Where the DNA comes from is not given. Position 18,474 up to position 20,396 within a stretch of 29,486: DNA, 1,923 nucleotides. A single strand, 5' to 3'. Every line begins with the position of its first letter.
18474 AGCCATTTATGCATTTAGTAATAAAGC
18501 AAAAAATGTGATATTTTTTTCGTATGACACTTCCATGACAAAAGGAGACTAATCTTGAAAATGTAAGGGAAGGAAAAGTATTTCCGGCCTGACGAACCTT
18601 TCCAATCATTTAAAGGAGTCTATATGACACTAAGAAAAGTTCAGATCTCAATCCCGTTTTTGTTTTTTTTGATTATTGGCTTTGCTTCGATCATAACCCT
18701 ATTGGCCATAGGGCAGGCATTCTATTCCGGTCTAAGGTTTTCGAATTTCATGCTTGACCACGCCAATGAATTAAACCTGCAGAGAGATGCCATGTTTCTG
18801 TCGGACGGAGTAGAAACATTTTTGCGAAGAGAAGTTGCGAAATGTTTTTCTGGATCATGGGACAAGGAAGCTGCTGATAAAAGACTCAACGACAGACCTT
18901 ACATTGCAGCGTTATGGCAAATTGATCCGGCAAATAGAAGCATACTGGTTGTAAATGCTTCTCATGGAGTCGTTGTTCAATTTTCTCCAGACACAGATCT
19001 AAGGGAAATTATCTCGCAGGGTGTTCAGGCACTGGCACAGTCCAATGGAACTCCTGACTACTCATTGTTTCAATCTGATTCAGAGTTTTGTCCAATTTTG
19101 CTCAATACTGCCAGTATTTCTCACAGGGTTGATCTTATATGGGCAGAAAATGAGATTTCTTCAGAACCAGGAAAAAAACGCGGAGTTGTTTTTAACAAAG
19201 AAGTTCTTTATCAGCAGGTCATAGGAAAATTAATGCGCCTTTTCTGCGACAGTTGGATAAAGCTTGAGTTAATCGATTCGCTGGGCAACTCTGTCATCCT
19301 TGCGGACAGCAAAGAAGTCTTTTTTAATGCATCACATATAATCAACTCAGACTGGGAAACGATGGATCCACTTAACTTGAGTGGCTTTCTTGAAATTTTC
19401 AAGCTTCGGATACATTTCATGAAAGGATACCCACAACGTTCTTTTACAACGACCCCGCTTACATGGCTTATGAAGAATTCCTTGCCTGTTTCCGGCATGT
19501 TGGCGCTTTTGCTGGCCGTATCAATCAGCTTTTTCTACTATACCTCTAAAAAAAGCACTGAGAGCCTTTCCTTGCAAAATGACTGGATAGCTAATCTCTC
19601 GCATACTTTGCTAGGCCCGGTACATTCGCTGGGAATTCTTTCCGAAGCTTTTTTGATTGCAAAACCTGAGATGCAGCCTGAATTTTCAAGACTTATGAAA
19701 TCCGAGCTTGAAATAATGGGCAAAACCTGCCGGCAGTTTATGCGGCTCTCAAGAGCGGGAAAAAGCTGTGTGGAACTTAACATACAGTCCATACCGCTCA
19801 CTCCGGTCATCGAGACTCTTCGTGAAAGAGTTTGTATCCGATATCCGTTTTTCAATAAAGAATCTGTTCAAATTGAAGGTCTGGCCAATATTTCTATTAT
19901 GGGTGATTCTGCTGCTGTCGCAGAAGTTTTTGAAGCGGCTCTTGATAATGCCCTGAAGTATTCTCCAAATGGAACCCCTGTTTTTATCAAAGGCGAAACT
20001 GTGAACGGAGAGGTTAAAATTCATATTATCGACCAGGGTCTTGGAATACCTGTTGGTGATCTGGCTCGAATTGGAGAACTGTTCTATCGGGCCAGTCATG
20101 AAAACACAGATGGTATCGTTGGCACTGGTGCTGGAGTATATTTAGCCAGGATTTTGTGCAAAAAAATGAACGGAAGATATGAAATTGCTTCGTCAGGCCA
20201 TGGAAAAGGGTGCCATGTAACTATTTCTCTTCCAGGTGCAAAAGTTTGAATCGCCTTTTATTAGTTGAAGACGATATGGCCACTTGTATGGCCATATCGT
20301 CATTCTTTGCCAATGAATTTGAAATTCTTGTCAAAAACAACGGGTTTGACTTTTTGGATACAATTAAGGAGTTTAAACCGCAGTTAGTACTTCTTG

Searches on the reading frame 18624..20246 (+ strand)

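Call 88: search_protein_families(library=pfam, proteins=[window:18624-20246:+], max_evalue=0.001)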
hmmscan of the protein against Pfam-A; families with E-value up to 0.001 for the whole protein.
window:18624-20246:+ (541 aa): 1 family
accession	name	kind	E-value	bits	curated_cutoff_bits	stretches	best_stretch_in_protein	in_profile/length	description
PF02518.31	HATPase_c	-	3.4e-18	66.6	26.4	1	427-537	1-108/111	Histidine kinase-, DNA gyrase B-, and HSP90-like ATPase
